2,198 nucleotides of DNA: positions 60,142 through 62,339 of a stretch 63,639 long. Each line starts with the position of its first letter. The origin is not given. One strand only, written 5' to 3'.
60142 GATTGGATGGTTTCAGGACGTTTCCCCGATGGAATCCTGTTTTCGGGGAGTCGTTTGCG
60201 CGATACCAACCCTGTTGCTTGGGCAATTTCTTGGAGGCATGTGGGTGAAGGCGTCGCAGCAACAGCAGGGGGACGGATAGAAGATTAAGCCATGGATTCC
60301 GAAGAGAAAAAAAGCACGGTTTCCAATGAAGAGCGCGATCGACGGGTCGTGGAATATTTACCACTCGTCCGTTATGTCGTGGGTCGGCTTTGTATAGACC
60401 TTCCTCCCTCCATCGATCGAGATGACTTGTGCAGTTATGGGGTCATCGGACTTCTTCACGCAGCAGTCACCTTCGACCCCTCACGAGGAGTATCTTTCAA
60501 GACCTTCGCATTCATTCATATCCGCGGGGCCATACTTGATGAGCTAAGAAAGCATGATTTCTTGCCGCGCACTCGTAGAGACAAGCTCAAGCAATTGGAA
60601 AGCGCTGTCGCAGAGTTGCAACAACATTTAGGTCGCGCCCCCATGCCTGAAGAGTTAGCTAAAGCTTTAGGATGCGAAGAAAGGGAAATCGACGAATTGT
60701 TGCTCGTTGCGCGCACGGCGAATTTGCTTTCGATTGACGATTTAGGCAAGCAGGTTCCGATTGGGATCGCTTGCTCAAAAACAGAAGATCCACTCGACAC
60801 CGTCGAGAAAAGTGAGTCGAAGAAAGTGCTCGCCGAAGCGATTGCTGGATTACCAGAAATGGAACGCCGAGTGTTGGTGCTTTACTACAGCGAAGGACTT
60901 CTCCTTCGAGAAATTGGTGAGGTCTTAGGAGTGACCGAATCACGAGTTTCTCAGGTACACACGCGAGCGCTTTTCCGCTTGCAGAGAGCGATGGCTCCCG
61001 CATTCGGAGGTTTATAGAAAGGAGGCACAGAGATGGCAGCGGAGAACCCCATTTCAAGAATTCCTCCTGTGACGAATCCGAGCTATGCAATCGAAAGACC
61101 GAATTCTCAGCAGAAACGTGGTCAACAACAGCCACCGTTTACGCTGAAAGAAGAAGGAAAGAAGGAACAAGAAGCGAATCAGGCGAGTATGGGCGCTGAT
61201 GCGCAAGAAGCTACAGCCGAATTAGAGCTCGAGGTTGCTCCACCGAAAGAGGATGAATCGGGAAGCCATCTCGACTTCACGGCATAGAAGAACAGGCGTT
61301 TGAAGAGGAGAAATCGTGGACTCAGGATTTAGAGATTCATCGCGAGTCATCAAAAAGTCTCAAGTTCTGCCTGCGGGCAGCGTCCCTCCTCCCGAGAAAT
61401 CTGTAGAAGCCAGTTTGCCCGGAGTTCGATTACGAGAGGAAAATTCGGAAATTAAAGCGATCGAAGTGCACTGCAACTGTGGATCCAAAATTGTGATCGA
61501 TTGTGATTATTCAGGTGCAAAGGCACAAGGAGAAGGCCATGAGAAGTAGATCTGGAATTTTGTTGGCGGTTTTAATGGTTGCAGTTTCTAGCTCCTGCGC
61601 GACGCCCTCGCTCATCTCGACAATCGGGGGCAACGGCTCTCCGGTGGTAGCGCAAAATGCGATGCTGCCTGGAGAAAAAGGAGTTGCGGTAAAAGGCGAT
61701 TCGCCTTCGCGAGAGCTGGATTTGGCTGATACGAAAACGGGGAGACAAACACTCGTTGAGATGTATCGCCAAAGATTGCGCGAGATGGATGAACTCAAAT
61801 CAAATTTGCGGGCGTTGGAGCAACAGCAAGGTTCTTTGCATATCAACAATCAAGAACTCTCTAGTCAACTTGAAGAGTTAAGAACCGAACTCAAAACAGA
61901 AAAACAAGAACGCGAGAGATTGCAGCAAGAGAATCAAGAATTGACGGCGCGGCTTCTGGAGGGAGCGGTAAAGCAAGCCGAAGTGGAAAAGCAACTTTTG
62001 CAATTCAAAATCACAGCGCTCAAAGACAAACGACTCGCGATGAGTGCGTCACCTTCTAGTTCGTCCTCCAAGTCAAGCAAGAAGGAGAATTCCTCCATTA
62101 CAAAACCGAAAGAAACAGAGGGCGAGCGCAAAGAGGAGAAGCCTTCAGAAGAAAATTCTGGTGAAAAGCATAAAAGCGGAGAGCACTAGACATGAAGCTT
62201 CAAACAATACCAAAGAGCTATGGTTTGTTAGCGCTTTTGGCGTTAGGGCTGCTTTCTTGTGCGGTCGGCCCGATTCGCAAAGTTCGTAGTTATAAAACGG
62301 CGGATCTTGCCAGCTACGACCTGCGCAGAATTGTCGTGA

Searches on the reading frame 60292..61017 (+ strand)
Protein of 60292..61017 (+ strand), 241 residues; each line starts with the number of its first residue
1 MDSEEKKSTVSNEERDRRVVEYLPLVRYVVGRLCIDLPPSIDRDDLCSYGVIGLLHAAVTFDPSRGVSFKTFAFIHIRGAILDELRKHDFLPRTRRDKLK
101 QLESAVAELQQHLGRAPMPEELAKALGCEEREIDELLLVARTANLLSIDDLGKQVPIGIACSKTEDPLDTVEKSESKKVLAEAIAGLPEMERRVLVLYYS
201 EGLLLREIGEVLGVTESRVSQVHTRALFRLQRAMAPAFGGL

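Call 50: search_protein_families(library=pfam, proteins=[window:60292-61017:+], max_evalue=0.1)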
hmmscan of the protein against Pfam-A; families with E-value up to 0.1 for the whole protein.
window:60292-61017:+ (241 aa): 9 families
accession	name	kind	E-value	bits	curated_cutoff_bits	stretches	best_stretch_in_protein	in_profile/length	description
PF04542.20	Sigma70_r2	-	1.5e-15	57.2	24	1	21-89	4-69/71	Sigma-70 region 2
PF04545.22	Sigma70_r4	-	1.2e-14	54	24.1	1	183-231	1-49/50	Sigma-70, region 4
PF04539.22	Sigma70_r3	-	2.9e-12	46.9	25.3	1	98-150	2-54/78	Sigma-70 region 3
PF08281.18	Sigma70_r4_2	-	1.2e-07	31.7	25.7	1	180-227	4-51/54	Sigma-70, region 4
PF13384.12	HTH_23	-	0.0014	18.9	24.6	1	190-225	5-40/50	Homeodomain-like domain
PF22233.2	PhyR_sigma-like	-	0.019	15.2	27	0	191-226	8-43/50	Response regulator PhyR, sigma-like domain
PF13404.12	HTH_AsnC-type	-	0.046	14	27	0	107-132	10-33/42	AsnC-type helix-turn-helix domain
PF22451.2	NirdL-like_HTH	-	0.06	13.4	27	0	107-133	6-33/47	Siroheme decarboxylase NirDL-like HTH domain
PF07638.17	Sigma70_ECF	-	0.098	13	21.1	0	179-221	125-170/185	ECF sigma factor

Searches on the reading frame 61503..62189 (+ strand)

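Call 50: search_protein_families(library=pfam, proteins=[window:61503-62189:+], max_evalue=0.1)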
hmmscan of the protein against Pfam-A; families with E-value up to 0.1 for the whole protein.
window:61503-62189:+ (228 aa): 2 families
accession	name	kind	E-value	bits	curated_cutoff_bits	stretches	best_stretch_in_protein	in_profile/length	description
PF00005.33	ABC_tran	-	0.063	14.3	25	0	103-182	33-106/137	ABC transporter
PF14662.11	KASH_CCD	-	0.072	13.5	43.3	1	82-212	56-186/191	Coiled-coil region of CCDC155 or KASH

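Call 81: search_protein_families(library=ncbifam, proteins=[window:61503-62189:+], max_evalue=1)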
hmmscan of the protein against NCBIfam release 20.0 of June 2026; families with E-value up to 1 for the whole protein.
window:61503-62189:+ (228 aa): 10 families
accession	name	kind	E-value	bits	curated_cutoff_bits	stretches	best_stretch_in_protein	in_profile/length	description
TIGR02168.1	SMC_prok_B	equivalog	0.01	13.6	567.35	1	82-217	228-357/1181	chromosome segregation protein SMC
TIGR02169.1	SMC_prok_A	equivalog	0.032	11.9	729.4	1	73-207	345-480/1165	chromosome segregation protein SMC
TIGR03752.1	conj_TIGR03752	hypoth_equivalog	0.034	13.4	241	1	82-213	62-189/471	TIGR03752 family integrating conjugative element protein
TIGR04211.1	SH3_and_anchor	equivalog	0.036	13.7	65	1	93-188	66-159/198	TIGR04211 family SH3 domain-containing protein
TIGR04523.1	Mplasa_alph_rch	subfamily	0.055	11.4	270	1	92-186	334-430/745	helix-rich protein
NF005283.0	PRK06800.1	equivalog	0.083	12.7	192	1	95-173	33-110/228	flagellar assembly protein H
NF038218.1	IcmG_DotF_IVB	equivalog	0.24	11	200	1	88-153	112-177/266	type IVB secretion system protein IcmG/DotF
NF006543.0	PRK09039.1-2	equivalog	0.36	10.6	305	1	84-171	45-134/350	peptidoglycan -binding protein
NF045780.1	TrlF_fam_ATP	equivalog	0.43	9.2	350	1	88-220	612-755/944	TrlF family AAA-like ATPase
TIGR04527.1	mycoplas_twoTM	subfamily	0.66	9.6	125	1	81-155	35-111/248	MG_279/MG_280 family protein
